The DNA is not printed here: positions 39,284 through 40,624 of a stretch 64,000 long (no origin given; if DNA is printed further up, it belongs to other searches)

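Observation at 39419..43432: Stand-alone pentapeptide-repeat protein plus VirD4/TraG coupling protein, convergent with a possibly VirJ-like lipoprotein, inserted between housekeeping operons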

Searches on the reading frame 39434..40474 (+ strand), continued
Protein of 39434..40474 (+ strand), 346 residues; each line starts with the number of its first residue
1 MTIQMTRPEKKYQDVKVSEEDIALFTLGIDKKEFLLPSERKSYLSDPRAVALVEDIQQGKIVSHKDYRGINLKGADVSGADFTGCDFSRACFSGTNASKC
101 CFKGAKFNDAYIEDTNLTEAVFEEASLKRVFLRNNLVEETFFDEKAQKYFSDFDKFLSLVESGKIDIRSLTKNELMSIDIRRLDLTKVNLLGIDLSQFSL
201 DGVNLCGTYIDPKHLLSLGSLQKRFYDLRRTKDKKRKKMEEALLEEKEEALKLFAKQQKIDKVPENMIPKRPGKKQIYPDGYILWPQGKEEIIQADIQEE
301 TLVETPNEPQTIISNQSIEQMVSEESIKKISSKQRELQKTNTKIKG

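Call 42: fold_search(model_id=the predicted structure, library=pdb)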
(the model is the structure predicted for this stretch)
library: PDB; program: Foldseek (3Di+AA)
matches with E <= 10: 196; with E <= 0.001: 36
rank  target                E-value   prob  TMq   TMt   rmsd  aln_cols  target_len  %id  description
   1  2o6w                  2.6e-05  1.00  0.12  0.25  11.1        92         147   17  Crystal Structure of a Pentapeptide Repeat Protein (Rfr23) from the cyanobacterium Cyanothece 51142 (released 2007-12-18)
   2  9fyr_A                1.6e-04  1.00  0.14  0.09  10.1       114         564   11  Cryo-EM structure of native SV2A in complex with TeNT-Hc, Pro-Macrobody 5 and Levetiracetam (released 2025-05-21)
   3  2f3l                  2.1e-04  0.98  0.10  0.22  11.0       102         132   16  Crystal Structure of a Lumenal Rfr-domain protein (Contig83.1_1_243_746) from Cyanothece sp. 51142 at 2.1 Angstrom resol (released 2006-11-07)
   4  2j8i_B                2.2e-04  1.00  0.24  0.70   2.4        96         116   26  Structure of NP275, a pentapeptide repeat protein from Nostoc punctiforme (released 2006-12-07)
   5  3du1                  2.2e-04  1.00  0.14  0.19   7.8       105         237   19  The 2.0 Angstrom Resolution Crystal Structure of HetL, a Pentapeptide Repeat Protein involved in Heterocyst Differentiat (released 2008-11-11)
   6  5dqa_A                2.7e-04  1.00  0.13  0.21  11.6        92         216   24  t3284 loop variant of beta1 (released 2016-08-31)
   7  6zt4_B                2.7e-04  1.00  0.13  0.23  11.0        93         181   17  Pentapeptide repeat protein MfpA from Mycobacterium smegmatis (released 2021-03-03)
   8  5jlv_D                2.7e-04  1.00  0.12  0.37   8.4        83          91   11  Receptor binding domain of Botulinum neurotoxin A in complex with human glycosylated SV2C (released 2016-06-15)
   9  5moy_B                2.8e-04  1.00  0.15  0.47   6.1        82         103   13  Crystal structure of the BoNT/A2 receptor-binding domain in complex with the luminal domain of its neuronal receptor S (released 2017-03-15)
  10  4jra_D                3.2e-04  1.00  0.11  0.37  12.4        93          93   12  CRYSTAL STRUCTURE OF THE BOTULINUM NEUROTOXIN A RECEPTOR-BINDING DOMAIN IN COMPLEX WITH THE LUMINAL DOMAIN Of SV2C (released 2013-11-20)
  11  2j8k                  3.3e-04  1.00  0.12  0.22  10.6       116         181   22  Structure of the fusion of NP275 and NP276, pentapeptide repeat proteins from Nostoc punctiforme (released 2006-12-07)
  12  3sqv_A                3.3e-04  0.98  0.09  0.06  11.4        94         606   20  Crystal Structure of E. coli O157:H7 E3 ubiquitin ligase, NleL, with a human E2, UbcH7 (released 2012-01-25)
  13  9fyq_A                3.5e-04  1.00  0.14  0.09  12.1        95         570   14  Cryo-EM structure of native SV2A in complex with TeNT-Hc, gangliosides and Pro-Macrobody 5 (released 2025-05-21)
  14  2bm6                  3.7e-04  1.00  0.23  0.44   1.9        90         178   22  The Structure of MfpA (Rv3361c, C2221 Crystal form). The Pentapeptide Repeat Protein from Mycobacterium tuberculosis Fol (released 2005-06-07)
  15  3n90                  3.7e-04  1.00  0.14  0.32   9.2       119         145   18  The 1.7 Angstrom resolution crystal structure of AT2G44920, a pentapeptide repeat protein from Arabidopsis thaliana thyl (released 2011-06-29)
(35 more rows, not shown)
